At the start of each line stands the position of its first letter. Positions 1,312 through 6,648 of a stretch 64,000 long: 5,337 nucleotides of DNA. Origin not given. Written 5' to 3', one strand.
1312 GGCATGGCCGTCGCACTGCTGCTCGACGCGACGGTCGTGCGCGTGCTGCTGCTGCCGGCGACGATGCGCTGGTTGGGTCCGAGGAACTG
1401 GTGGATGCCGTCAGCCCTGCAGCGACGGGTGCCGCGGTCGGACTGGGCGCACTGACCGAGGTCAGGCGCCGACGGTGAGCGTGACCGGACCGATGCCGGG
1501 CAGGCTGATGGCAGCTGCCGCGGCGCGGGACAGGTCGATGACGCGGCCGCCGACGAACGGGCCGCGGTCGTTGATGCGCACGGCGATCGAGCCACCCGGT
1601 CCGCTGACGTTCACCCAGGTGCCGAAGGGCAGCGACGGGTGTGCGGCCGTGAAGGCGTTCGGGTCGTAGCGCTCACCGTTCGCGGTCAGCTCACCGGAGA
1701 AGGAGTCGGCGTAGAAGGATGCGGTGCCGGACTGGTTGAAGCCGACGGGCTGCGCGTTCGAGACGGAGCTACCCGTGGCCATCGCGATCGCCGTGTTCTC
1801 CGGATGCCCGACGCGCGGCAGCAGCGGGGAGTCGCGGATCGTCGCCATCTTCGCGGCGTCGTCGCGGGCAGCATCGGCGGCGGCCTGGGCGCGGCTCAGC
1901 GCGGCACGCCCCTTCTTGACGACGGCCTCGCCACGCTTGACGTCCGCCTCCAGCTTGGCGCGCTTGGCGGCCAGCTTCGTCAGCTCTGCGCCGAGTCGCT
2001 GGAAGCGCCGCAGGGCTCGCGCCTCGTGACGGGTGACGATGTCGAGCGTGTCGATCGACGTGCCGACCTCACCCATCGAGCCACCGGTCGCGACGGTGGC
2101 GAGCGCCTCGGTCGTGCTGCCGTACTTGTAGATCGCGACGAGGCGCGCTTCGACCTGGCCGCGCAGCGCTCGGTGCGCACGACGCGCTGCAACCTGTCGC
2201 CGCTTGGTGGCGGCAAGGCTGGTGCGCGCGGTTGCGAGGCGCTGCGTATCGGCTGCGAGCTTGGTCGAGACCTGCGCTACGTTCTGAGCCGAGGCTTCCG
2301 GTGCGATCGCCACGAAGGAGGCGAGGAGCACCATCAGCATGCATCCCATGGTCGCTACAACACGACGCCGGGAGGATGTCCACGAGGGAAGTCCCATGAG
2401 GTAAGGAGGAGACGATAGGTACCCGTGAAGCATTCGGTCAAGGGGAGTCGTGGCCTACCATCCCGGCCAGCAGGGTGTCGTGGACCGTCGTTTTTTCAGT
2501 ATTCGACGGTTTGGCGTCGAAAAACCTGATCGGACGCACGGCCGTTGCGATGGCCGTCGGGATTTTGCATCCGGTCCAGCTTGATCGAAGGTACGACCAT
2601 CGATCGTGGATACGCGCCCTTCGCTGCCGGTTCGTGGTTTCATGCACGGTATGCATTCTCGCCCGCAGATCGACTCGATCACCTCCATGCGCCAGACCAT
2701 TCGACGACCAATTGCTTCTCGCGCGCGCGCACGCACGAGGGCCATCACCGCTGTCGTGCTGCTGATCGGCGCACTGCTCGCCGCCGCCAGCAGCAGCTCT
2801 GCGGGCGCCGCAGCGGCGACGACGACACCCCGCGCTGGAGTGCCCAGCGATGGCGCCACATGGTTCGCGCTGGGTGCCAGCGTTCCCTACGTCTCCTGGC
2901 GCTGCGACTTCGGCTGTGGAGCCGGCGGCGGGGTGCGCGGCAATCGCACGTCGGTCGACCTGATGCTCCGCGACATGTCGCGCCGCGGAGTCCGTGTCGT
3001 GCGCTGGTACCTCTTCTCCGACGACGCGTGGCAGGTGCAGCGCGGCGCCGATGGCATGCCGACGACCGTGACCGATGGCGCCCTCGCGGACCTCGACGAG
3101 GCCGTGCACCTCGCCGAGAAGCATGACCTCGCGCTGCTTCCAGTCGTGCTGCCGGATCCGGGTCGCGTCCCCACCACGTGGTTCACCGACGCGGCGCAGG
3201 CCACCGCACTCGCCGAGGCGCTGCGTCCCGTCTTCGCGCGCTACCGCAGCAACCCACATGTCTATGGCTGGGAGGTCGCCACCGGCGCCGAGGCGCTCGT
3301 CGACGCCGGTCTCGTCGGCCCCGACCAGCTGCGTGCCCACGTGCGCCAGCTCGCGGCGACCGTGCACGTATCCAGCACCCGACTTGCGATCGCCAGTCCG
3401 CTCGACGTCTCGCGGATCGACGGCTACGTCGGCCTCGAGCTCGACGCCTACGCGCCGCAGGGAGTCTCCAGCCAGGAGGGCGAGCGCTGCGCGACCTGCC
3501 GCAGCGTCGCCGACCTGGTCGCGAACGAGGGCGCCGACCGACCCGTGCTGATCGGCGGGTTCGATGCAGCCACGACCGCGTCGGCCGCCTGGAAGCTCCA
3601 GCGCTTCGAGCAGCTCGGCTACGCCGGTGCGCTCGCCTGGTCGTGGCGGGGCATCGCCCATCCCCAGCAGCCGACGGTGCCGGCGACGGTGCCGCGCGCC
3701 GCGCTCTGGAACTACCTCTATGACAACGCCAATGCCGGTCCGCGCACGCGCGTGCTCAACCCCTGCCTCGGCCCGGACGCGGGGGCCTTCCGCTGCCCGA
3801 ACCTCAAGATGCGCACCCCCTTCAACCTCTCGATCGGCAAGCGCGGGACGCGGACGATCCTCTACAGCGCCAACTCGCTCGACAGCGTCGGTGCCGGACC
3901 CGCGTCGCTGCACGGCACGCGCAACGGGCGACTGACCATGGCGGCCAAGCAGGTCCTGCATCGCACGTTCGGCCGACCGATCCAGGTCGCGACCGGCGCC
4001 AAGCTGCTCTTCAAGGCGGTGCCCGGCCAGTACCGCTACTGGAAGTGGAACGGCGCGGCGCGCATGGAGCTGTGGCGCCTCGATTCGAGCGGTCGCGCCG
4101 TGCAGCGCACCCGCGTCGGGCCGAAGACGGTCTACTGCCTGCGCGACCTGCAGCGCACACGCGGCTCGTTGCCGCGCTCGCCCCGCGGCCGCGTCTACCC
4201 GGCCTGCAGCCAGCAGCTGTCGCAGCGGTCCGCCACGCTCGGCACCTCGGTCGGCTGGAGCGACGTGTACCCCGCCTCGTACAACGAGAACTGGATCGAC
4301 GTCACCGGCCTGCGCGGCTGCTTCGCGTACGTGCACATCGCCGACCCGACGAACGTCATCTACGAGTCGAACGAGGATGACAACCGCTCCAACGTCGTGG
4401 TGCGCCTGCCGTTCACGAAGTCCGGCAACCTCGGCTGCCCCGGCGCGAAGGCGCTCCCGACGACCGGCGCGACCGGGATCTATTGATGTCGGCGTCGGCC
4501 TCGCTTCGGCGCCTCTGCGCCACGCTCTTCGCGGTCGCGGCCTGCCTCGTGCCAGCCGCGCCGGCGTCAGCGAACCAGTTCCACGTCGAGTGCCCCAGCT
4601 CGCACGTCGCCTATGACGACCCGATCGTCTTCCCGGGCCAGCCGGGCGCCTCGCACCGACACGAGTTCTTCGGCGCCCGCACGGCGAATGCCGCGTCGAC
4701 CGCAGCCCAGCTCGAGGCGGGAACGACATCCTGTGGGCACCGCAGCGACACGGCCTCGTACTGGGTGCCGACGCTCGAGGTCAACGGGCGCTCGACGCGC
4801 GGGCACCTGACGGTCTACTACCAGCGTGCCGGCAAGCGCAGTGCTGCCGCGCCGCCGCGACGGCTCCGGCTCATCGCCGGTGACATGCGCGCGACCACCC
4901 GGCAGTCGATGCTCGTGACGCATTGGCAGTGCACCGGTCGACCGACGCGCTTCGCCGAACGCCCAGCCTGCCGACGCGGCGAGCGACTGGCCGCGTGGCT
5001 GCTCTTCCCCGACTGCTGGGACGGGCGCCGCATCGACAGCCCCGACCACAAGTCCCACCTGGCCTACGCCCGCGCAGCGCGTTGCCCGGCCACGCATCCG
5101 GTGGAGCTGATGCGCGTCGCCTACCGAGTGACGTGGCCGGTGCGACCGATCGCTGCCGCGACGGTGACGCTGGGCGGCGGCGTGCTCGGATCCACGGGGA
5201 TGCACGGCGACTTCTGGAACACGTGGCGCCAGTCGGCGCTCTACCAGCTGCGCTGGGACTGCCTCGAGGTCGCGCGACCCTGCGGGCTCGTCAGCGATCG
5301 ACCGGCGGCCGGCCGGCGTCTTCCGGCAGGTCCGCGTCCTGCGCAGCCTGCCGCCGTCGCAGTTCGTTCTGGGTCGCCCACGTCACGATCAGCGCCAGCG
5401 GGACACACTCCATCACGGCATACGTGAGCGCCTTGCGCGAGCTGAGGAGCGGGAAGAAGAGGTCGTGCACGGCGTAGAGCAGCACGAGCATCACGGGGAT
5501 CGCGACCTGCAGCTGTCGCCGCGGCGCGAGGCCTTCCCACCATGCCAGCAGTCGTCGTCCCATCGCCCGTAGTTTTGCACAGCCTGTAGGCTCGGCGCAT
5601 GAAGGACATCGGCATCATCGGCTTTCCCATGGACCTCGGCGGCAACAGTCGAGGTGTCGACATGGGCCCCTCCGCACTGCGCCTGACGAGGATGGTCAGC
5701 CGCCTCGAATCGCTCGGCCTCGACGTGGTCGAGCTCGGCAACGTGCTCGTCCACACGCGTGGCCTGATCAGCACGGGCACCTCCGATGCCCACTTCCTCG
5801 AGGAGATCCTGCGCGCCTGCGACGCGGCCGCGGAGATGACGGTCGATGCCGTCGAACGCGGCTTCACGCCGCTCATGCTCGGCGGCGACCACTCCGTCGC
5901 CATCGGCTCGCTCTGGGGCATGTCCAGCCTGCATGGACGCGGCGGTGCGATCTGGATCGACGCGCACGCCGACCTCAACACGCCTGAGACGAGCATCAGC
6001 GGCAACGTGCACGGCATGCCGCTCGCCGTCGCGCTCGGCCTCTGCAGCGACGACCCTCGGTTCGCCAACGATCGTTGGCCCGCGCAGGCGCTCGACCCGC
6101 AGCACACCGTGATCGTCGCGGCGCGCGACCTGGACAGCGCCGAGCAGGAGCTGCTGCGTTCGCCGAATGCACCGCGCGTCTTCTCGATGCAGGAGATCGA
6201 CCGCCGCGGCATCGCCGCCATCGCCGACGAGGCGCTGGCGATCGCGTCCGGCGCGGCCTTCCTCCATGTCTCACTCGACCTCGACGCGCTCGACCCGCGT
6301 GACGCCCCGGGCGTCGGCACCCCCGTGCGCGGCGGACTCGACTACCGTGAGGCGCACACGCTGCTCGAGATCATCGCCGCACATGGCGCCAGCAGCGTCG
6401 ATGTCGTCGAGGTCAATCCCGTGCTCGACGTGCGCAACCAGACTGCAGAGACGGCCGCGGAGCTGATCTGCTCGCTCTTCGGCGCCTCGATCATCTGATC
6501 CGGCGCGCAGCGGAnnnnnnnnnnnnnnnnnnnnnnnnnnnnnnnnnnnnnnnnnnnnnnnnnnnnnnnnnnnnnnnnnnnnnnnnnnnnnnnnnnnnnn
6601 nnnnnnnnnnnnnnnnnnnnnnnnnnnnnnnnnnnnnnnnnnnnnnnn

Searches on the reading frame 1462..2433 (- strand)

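Call 94: search_protein_families(library=pfam, proteins=[window:1462-2433:-], max_evalue=0.001)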
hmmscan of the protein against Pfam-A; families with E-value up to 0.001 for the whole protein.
window:1462-2433:- (323 aa): 1 family
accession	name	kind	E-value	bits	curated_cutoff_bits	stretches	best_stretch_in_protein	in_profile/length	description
PF03330.24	DPBB_1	-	1.6e-22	80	28.8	1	234-317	2-79/83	Lytic transglycolase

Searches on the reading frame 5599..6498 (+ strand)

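Call 94: search_protein_families(library=pfam, proteins=[window:5599-6498:+], max_evalue=0.001)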
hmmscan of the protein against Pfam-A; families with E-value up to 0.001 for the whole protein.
window:5599-6498:+ (299 aa): 1 family
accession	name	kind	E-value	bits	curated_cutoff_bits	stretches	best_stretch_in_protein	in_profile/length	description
PF00491.26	Arginase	-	4.4e-67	226.9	22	1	3-294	2-279/280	Arginase family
